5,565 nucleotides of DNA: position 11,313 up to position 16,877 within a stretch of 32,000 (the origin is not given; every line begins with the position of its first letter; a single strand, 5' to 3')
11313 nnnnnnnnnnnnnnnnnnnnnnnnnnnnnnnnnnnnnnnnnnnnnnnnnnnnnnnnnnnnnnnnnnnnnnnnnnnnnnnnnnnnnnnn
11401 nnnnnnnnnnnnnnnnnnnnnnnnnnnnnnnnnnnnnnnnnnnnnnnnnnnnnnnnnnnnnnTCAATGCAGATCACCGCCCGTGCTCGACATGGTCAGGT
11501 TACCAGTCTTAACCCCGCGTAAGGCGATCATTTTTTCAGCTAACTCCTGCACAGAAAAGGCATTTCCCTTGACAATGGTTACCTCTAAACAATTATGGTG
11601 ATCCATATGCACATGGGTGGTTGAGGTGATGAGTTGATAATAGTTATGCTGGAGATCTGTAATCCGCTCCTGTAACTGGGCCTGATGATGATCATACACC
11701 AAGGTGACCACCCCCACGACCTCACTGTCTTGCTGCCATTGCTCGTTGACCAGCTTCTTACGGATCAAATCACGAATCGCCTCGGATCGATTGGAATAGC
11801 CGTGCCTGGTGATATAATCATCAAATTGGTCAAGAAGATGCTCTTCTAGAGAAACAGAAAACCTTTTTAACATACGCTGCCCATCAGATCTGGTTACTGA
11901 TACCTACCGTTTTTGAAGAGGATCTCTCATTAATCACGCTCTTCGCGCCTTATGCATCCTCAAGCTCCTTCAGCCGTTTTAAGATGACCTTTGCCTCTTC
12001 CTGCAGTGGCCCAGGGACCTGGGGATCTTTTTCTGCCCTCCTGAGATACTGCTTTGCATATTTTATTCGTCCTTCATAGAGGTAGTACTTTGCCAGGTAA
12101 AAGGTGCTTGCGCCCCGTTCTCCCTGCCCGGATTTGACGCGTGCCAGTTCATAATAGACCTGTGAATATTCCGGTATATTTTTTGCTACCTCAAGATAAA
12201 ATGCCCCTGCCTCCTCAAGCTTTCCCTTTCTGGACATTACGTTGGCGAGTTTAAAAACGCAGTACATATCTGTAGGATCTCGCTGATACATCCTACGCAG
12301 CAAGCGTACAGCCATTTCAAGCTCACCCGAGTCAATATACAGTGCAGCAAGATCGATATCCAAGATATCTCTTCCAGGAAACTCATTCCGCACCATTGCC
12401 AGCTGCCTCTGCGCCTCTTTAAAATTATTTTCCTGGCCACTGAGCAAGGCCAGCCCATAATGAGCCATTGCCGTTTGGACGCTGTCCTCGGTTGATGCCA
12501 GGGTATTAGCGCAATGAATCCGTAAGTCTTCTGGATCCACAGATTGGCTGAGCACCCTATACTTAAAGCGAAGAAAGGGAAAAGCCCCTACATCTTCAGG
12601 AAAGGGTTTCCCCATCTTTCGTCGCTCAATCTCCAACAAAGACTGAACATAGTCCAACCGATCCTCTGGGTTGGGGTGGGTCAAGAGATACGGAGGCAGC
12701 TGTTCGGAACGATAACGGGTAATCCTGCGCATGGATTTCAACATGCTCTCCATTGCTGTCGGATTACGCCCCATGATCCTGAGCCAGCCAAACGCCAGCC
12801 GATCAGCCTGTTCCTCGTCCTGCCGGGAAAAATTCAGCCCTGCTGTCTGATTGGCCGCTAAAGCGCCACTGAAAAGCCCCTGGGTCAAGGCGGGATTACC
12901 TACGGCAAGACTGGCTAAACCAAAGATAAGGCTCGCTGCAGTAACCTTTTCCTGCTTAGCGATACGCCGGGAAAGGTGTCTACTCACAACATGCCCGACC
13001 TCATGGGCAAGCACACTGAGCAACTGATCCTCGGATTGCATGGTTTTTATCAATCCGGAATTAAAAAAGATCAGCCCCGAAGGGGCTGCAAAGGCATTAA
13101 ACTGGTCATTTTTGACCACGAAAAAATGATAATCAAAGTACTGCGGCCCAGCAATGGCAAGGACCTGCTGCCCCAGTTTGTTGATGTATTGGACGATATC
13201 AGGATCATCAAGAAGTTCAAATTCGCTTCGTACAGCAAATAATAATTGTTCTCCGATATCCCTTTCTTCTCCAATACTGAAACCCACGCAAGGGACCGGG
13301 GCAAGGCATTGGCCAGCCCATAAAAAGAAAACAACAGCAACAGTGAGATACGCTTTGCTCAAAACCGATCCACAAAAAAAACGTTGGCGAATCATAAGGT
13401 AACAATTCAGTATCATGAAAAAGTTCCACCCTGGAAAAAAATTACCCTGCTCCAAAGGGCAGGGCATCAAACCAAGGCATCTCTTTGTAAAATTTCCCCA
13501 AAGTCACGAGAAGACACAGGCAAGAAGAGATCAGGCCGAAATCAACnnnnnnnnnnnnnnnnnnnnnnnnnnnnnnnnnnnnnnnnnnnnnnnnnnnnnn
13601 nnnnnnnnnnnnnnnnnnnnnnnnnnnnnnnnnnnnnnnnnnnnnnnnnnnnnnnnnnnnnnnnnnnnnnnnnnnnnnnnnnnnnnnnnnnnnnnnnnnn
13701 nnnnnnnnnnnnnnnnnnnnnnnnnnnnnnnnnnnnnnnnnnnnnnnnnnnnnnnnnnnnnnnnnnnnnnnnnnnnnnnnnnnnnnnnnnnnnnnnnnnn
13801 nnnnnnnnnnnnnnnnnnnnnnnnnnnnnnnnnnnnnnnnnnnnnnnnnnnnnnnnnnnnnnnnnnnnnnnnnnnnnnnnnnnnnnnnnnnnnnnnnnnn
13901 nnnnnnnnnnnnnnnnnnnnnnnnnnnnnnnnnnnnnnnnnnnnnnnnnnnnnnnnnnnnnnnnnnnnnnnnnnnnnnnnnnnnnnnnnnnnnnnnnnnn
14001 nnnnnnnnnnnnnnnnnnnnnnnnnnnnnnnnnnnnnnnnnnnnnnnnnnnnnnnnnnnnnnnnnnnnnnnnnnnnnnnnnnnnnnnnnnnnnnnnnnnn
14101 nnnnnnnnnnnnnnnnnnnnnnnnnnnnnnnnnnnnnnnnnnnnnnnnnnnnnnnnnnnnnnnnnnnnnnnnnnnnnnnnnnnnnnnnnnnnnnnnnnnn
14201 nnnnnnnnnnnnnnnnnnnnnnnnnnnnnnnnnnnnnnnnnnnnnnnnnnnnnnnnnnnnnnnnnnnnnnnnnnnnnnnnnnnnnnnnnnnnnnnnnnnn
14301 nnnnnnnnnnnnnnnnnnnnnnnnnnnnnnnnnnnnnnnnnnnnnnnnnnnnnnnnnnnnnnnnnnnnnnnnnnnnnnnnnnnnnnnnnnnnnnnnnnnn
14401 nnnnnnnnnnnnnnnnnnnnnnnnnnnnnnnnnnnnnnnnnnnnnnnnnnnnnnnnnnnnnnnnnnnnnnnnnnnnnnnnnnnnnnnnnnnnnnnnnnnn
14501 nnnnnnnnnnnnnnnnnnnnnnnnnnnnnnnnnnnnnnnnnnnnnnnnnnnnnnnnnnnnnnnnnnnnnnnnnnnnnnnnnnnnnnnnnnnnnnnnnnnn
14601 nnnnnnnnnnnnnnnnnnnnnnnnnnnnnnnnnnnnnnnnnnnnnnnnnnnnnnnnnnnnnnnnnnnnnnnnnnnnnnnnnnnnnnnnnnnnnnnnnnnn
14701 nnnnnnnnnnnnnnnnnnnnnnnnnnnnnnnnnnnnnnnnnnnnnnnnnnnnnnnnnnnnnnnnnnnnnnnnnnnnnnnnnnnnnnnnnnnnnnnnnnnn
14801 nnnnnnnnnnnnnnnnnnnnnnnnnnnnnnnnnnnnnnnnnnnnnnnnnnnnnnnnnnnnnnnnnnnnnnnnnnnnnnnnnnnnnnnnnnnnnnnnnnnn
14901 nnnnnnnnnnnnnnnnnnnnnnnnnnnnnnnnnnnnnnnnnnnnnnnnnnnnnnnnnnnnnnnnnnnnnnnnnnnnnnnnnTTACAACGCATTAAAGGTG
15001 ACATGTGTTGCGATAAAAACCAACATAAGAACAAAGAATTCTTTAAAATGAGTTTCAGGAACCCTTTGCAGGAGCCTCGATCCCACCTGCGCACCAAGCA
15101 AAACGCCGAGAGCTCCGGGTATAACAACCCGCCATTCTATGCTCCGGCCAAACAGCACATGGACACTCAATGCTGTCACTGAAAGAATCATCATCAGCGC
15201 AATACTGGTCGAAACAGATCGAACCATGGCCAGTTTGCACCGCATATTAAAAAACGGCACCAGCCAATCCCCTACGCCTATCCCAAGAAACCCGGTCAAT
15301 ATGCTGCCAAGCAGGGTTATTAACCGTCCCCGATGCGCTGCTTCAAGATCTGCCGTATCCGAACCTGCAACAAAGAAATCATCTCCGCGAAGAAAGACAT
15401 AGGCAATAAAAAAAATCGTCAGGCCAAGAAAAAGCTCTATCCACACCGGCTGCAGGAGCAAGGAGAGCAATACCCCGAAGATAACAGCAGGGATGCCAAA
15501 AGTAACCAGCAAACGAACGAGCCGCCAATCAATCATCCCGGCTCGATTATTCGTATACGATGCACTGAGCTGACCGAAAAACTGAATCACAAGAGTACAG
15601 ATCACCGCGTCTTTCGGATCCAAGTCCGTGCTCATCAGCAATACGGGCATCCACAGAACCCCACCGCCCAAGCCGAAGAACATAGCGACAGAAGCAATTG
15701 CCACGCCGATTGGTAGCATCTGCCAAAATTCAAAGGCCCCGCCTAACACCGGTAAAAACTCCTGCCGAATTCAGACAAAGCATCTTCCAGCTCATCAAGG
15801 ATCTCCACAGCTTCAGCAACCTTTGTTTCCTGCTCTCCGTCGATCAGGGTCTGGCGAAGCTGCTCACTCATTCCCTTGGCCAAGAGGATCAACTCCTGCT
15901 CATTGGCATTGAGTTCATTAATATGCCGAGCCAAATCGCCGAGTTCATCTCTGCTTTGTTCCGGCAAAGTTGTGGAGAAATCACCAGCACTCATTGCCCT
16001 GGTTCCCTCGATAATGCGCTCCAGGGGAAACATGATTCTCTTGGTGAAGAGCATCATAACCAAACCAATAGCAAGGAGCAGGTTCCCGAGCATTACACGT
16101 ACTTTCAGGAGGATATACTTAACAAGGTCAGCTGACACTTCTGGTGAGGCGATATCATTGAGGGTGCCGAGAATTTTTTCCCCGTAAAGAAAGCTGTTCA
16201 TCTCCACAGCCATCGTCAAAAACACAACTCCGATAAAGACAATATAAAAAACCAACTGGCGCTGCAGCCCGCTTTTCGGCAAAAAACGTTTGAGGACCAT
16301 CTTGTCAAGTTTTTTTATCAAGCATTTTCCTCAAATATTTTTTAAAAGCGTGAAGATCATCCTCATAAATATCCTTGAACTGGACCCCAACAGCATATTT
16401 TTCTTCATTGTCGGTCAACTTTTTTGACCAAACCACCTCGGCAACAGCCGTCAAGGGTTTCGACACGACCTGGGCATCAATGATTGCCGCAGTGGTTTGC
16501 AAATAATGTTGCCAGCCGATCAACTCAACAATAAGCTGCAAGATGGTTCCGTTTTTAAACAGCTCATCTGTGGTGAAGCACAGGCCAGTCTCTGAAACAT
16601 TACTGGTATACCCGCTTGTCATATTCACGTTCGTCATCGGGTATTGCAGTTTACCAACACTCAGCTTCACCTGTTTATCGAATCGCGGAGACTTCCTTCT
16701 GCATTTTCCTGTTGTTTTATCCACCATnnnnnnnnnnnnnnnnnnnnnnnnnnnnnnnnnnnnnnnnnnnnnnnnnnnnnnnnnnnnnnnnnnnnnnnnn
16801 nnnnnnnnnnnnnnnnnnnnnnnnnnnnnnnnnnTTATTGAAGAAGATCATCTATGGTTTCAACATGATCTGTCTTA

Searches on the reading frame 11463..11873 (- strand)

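Call 8: search_protein_families(library=pfam, proteins=[window:11463-11873:-], max_evalue=0.001)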
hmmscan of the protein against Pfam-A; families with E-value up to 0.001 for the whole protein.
window:11463-11873:- (136 aa): 2 families
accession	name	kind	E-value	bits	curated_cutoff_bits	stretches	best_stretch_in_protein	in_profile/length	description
PF08753.17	NikR_C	-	1.4e-33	115.3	22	1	53-128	1-76/77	NikR C terminal nickel binding domain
PF01402.27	RHH_1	-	4.7e-06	26.8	20.5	1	4-41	1-37/39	Ribbon-helix-helix protein, copG family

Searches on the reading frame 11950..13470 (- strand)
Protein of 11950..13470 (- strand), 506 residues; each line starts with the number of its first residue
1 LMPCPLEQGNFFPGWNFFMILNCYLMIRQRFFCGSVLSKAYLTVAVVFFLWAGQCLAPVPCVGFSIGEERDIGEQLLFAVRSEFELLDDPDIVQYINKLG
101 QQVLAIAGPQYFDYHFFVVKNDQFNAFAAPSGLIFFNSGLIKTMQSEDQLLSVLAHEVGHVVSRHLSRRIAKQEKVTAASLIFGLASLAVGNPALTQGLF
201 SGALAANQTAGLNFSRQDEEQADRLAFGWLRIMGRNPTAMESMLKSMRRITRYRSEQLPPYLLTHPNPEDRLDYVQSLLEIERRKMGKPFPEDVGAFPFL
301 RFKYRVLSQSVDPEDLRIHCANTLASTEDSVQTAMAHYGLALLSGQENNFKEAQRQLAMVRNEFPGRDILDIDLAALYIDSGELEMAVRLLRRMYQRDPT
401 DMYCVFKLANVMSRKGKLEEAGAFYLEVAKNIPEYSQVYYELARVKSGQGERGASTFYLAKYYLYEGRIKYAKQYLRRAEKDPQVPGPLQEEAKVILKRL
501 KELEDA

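Call 3: search_protein_families(library=pfam, proteins=[window:11950-13470:-], max_evalue=1)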
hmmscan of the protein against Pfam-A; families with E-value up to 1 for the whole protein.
window:11950-13470:- (506 aa): 21 families
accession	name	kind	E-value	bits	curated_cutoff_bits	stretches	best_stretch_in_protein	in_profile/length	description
PF01435.24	Peptidase_M48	-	8e-28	98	20.3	1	95-276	6-183/186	Peptidase family M48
PF13428.12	TPR_14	-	6.1e-09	36.1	23.5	1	373-410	6-43/44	Tetratricopeptide repeat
PF14559.12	TPR_19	-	3.9e-08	33.9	25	2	379-443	2-66/68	Tetratricopeptide repeat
PF07719.23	TPR_2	-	4.2e-06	26.9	27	0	374-401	7-34/34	Tetratricopeptide repeat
PF25064.1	ARM_TT21_5th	-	5.3e-06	27.2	27.8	1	374-433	7-66/117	TT21 fifth ARM repeats domain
PF13431.12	TPR_17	-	0.00033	21.1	24.4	1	396-421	7-32/34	Tetratricopeptide repeat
PF24575.1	TPR_Slam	-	0.00034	21.5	35.2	2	375-421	54-100/104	Surface lipoprotein assembly modifier, N-terminal TPR repeats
PF13424.12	TPR_12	-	0.00063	20.3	30.1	0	328-358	39-69/77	Tetratricopeptide repeat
PF07721.20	TPR_4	-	0.00082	20.2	27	1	372-393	5-26/26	Tetratricopeptide repeat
PF23914.1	TPR_CcmH_CycH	-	0.0017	18.6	42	1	380-437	99-156/158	Cytochrome c-type biogenesis protein H TPR domain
PF25058.1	ARM_TT21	-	0.0038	17.6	27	1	338-412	61-138/155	Tetratricopeptide repeat protein 21 ARM repeat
PF09976.15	TPR_21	-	0.0061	16.7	25.5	1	318-432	60-176/193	Tetratricopeptide repeat-like domain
PF13176.12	TPR_7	-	0.013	16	27.9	0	374-394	5-25/36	Tetratricopeptide repeat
PF20225.4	DUF6584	-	0.013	16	27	1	379-433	14-69/171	Family of unknown function (DUF6584)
PF13174.12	TPR_6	-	0.018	16.1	26.3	0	405-431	3-29/33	Tetratricopeptide repeat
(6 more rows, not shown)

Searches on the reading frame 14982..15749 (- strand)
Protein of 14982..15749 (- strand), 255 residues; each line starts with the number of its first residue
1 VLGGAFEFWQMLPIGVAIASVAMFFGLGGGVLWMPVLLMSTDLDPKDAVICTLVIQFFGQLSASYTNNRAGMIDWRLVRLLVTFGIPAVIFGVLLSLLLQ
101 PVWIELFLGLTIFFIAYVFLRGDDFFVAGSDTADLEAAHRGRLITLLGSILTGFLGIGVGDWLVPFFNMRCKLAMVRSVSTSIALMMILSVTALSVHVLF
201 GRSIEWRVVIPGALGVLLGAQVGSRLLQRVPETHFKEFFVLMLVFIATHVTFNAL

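Call 3: search_protein_families(library=pfam, proteins=[window:14982-15749:-], max_evalue=1)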
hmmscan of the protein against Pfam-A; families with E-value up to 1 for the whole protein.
window:14982-15749:- (255 aa): 1 family
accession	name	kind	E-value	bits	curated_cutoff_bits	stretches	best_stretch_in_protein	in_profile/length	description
PF01925.25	TauE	-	7.4e-43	147.3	32.6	1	12-248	2-235/237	Sulfite exporter TauE/SafE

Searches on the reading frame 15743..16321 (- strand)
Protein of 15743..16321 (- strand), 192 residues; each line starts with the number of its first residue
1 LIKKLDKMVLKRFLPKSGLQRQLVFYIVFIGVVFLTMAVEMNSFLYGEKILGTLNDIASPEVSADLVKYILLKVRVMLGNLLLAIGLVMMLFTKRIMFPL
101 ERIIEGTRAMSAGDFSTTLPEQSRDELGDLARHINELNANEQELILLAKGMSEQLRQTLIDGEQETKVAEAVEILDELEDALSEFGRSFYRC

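Call 3: search_protein_families(library=pfam, proteins=[window:15743-16321:-], max_evalue=1)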
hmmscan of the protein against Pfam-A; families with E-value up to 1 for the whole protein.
window:15743-16321:- (192 aa): 1 family
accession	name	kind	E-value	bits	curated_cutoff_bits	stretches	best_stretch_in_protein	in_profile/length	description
PF00672.30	HAMP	-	1.4e-11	44.9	25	1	92-137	2-47/53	HAMP domain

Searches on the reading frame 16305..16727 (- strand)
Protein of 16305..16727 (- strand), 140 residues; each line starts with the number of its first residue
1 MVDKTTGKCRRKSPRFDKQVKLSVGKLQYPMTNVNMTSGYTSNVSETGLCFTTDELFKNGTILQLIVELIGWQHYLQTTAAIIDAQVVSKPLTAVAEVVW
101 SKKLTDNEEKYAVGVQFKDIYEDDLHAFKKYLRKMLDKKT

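Call 3: search_protein_families(library=pfam, proteins=[window:16305-16727:-], max_evalue=1)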
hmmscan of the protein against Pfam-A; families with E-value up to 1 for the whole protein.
window:16305-16727:- (140 aa): 1 family
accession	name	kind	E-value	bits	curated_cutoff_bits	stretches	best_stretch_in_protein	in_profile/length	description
PF07238.19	PilZ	-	1.5e-10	41.8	22.5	1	10-132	2-100/102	PilZ domain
